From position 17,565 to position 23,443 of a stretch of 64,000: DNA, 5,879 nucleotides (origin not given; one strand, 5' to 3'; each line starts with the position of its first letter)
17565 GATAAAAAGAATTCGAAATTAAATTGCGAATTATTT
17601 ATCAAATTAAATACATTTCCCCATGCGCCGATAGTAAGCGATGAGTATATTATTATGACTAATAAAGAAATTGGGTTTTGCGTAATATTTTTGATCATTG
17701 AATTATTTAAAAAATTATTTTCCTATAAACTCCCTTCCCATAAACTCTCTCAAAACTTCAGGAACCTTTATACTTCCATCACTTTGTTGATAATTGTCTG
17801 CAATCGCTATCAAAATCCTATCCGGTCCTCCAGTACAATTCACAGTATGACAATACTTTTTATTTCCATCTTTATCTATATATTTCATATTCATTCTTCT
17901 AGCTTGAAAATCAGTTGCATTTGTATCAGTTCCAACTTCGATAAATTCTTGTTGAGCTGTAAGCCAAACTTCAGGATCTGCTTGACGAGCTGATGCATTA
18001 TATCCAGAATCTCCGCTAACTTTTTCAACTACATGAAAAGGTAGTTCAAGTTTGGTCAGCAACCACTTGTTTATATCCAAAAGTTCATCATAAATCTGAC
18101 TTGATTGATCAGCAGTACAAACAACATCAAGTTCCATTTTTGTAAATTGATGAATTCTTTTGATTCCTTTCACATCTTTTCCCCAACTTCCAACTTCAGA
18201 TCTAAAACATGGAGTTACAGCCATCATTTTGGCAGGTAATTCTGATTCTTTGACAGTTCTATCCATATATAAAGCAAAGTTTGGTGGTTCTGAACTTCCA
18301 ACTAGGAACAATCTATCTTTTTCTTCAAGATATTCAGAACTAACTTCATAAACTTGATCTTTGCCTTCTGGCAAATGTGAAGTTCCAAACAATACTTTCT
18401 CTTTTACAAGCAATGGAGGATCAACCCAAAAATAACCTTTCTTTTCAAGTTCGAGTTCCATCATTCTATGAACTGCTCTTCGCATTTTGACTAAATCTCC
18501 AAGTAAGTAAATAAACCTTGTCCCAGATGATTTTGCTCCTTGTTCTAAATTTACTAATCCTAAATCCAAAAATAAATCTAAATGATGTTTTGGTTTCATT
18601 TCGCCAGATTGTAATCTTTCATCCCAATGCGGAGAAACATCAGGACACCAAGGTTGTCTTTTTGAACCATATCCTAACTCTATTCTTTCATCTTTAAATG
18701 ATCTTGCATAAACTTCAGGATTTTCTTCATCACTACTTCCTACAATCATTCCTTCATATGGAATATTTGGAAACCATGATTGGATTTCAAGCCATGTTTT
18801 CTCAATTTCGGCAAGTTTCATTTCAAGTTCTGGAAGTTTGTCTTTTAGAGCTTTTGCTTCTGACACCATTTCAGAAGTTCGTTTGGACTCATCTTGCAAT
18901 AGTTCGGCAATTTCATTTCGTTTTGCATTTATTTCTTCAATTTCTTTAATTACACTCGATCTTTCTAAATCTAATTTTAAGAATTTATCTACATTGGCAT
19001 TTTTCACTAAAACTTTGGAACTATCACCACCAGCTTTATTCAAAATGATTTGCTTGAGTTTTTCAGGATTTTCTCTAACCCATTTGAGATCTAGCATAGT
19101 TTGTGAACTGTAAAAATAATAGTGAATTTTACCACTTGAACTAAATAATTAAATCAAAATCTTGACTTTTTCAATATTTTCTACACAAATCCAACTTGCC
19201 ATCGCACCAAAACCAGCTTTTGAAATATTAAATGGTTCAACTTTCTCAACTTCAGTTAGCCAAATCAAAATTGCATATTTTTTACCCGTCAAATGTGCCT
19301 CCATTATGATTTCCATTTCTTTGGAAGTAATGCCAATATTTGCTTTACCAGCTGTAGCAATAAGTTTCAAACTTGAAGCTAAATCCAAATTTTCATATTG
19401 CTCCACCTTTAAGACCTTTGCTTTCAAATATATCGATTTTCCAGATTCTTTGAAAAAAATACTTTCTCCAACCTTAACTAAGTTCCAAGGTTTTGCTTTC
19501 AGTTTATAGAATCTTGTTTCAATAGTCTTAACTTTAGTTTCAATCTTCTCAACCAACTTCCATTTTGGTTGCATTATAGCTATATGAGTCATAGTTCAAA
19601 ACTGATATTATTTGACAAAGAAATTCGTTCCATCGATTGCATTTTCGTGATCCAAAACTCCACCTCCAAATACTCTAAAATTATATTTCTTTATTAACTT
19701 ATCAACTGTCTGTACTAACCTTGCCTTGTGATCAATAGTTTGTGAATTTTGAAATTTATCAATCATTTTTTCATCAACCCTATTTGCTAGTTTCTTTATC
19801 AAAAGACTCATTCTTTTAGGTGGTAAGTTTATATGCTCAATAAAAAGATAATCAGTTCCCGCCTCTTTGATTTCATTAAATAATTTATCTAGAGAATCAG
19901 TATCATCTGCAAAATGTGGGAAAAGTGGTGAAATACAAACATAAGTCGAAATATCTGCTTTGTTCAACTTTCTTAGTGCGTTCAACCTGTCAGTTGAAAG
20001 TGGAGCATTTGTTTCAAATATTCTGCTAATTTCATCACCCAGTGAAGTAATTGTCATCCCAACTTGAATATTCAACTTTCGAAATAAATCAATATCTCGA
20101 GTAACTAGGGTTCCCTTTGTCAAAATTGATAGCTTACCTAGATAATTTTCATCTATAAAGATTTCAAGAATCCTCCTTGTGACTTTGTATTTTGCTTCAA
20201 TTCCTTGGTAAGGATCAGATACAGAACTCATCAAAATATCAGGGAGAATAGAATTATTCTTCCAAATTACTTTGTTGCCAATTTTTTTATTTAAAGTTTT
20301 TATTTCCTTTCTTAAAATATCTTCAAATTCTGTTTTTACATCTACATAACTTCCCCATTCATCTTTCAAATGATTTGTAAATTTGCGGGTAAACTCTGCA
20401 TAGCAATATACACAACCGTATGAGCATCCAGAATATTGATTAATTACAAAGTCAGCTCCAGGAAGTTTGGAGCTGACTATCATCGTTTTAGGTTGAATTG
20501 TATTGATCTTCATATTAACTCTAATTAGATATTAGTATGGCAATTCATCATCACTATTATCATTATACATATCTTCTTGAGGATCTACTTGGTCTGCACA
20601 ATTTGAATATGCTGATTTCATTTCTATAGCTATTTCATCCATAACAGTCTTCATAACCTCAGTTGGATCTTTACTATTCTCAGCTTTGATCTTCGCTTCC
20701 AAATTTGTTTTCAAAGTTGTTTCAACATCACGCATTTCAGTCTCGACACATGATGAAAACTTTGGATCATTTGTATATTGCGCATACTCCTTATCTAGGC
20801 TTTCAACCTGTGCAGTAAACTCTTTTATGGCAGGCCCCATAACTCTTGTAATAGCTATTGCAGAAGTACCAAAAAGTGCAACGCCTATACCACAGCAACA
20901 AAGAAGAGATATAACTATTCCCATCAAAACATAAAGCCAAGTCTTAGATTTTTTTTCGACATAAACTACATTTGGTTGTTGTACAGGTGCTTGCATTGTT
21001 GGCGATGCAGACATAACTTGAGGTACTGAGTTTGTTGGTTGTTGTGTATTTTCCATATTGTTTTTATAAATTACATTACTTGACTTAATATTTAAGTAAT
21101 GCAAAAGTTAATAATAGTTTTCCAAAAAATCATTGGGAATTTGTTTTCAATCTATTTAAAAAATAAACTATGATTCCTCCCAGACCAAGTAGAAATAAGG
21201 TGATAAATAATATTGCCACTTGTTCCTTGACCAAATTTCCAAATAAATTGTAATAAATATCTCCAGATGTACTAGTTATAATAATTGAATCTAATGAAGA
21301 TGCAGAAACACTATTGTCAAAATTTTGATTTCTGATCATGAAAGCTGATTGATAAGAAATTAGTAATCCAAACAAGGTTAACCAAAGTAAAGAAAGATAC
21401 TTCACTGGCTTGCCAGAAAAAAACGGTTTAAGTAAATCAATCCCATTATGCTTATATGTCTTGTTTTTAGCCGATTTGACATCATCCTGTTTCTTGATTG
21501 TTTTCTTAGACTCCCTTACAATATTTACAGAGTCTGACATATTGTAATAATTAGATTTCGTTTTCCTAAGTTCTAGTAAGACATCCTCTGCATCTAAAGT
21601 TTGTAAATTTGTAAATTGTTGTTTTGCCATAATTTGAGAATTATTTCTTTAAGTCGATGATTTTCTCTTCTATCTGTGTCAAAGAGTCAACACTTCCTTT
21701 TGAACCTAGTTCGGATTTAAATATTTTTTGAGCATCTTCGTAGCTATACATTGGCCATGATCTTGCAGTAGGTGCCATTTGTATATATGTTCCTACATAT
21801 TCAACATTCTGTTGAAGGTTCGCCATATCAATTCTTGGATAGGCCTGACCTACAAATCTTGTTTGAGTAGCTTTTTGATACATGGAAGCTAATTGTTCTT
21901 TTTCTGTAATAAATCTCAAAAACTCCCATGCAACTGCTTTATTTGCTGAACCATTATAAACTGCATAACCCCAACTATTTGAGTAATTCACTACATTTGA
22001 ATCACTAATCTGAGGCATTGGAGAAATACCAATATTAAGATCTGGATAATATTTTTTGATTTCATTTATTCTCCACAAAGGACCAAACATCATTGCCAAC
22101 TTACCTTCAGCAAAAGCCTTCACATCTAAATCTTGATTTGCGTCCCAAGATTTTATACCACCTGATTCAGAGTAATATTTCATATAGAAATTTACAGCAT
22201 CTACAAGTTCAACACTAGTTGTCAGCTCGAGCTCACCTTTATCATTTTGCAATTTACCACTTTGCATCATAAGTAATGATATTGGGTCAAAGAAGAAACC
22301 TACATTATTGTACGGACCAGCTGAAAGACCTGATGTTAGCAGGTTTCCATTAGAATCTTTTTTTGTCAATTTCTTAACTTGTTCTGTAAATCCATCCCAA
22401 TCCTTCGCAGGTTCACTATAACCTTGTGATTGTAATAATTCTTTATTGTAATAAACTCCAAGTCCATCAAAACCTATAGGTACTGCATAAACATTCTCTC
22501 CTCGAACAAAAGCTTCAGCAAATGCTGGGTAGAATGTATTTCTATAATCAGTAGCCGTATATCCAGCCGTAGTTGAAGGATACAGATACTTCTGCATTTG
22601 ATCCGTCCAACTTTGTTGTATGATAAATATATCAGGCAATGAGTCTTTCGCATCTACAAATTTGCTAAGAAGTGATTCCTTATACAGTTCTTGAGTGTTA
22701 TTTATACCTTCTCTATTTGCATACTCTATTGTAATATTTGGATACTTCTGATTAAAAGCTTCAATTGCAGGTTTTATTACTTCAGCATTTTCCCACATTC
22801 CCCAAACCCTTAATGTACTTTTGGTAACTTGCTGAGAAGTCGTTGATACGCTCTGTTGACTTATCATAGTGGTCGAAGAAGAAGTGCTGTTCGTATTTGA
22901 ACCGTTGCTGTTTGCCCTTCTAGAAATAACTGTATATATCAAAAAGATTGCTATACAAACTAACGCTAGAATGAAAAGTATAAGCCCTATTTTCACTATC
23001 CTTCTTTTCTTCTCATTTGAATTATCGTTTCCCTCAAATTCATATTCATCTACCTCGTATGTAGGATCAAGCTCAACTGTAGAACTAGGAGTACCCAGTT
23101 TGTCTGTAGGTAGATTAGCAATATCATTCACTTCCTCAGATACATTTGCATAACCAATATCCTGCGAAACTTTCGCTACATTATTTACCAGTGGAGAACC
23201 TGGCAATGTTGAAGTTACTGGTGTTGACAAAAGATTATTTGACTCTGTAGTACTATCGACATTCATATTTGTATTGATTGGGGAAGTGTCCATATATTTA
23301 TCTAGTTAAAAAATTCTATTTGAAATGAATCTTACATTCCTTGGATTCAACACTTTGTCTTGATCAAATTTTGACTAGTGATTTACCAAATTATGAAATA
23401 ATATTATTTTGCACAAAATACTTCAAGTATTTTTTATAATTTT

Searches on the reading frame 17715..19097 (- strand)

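Call 100: search_protein_families(library=pfam, proteins=[window:17715-19097:-], max_evalue=0.00001)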
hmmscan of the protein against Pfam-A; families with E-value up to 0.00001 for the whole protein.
window:17715-19097:- (460 aa): 2 families
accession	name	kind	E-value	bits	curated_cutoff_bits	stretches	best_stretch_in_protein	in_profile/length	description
PF00587.30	tRNA-synt_2b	-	2.9e-28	99.6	29.3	1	258-436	6-179/179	tRNA synthetase class II core domain (G, H, P, S and T)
PF02403.27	Seryl_tRNA_N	-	4.2e-17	62.8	28.2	1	1-113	1-108/108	Seryl-tRNA synthetase N-terminal domain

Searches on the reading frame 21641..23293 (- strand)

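Call 100: search_protein_families(library=pfam, proteins=[window:21641-23293:-], max_evalue=0.00001)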
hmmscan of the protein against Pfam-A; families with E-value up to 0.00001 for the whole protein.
window:21641-23293:- (550 aa): 2 families
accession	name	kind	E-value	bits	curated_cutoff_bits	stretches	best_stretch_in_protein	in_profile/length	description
PF13416.11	SBP_bac_8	-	2e-26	93.9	27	1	176-475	2-255/279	Bacterial extracellular solute-binding protein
PF01547.30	SBP_bac_1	-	4.5e-26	93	26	1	173-467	10-305/307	Bacterial extracellular solute-binding protein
